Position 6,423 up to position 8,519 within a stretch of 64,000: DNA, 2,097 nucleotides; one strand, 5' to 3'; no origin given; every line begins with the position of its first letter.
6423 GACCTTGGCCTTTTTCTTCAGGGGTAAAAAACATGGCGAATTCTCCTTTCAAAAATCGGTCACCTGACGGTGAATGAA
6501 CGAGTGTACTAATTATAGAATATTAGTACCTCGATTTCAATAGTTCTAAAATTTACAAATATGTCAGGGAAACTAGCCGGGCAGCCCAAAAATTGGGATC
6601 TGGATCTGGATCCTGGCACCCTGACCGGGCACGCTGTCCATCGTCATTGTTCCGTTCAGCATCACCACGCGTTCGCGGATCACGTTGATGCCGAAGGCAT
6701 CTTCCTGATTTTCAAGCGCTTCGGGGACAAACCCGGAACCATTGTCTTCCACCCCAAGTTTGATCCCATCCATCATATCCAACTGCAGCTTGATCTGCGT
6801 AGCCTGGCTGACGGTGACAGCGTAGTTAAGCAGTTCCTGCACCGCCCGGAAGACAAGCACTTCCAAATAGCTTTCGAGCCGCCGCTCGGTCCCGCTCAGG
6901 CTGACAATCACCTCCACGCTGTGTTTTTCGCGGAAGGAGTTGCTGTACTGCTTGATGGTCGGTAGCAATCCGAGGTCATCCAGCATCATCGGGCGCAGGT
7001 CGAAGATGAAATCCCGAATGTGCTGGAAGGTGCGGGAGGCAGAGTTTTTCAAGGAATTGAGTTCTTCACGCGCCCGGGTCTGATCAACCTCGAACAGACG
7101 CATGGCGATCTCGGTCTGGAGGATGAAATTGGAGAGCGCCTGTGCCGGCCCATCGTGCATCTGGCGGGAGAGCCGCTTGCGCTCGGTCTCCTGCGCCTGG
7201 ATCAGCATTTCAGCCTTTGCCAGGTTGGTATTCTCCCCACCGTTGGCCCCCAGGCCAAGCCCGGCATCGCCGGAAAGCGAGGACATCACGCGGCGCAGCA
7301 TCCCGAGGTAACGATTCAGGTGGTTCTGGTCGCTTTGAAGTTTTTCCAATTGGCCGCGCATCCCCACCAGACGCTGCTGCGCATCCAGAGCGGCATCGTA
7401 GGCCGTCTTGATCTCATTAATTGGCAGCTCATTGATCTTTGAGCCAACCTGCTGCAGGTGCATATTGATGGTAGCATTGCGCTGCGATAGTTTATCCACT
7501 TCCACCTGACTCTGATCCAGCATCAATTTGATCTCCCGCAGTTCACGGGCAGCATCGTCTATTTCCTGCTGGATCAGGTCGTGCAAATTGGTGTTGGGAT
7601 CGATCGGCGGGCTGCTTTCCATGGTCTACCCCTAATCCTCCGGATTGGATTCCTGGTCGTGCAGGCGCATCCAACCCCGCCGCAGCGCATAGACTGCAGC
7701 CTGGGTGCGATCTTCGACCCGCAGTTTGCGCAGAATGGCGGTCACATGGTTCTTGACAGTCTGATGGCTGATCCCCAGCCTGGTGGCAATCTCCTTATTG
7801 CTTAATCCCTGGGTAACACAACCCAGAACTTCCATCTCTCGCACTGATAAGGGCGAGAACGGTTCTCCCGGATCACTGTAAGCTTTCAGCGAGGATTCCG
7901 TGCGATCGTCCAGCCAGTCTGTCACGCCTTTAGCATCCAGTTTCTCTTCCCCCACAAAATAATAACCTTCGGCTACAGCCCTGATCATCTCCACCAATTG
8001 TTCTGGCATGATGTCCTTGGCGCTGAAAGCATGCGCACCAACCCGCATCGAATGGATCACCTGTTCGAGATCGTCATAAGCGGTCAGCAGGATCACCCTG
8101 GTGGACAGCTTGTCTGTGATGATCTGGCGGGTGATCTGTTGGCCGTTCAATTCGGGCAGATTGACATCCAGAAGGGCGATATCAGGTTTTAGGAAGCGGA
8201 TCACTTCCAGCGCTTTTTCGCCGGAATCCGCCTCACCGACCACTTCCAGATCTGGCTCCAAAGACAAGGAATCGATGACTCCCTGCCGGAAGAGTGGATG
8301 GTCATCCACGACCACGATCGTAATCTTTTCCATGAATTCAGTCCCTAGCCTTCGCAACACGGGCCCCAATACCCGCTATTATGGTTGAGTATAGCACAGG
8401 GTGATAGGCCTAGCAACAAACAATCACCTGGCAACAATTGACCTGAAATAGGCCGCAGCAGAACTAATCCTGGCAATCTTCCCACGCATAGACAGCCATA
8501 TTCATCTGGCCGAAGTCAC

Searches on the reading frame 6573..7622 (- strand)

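Call 35: search_protein_families(library=pfam, proteins=[window:6573-7622:-], max_evalue=0.001)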
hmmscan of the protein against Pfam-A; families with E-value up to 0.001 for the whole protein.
window:6573-7622:- (349 aa): 3 families
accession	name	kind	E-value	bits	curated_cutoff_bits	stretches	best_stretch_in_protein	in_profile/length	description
PF07730.19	HisKA_3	-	6.7e-13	49.4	24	1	147-212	1-66/68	Histidine kinase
PF02518.31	HATPase_c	-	1.2e-09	39.1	26.4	1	256-343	5-108/111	Histidine kinase-, DNA gyrase B-, and HSP90-like ATPase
PF05384.16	DegS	-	9.1e-08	32.2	27.6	1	17-111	25-119/159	Sensor protein DegS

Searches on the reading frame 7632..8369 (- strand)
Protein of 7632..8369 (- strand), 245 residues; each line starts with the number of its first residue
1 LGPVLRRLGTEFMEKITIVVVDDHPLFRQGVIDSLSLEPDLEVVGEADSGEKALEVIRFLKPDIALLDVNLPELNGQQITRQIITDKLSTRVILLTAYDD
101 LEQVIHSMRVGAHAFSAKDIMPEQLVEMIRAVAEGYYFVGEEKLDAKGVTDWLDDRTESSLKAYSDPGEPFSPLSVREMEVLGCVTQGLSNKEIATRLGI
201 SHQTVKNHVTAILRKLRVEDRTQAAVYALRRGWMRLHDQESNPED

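Call 35: search_protein_families(library=pfam, proteins=[window:7632-8369:-], max_evalue=0.001)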
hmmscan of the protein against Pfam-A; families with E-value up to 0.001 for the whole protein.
window:7632-8369:- (245 aa): 8 families
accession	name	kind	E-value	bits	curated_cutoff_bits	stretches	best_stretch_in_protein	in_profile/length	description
PF00072.30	Response_reg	-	4.1e-25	88.5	30.2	1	18-130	1-111/111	Response regulator receiver domain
PF00196.25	GerE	-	1.7e-21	76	23.5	1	173-228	2-57/57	Bacterial regulatory proteins, luxR family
PF08281.18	Sigma70_r4_2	-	1e-06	28.7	25.7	1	184-216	22-54/54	Sigma-70, region 4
PF04545.22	Sigma70_r4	-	7.6e-06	25.8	24.1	1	177-217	8-49/50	Sigma-70, region 4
PF13384.12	HTH_23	-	1.4e-05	25.2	24.6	1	177-207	6-36/50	Homeodomain-like domain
PF13936.12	HTH_38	-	9.6e-05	22.5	27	1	186-209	18-41/44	Helix-turn-helix domain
PF13412.12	HTH_24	-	0.00042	20.3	21.9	1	188-209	17-38/48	Winged helix-turn-helix DNA-binding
PF07638.17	Sigma70_ECF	-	0.00051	20.4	21.1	1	181-218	144-181/185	ECF sigma factor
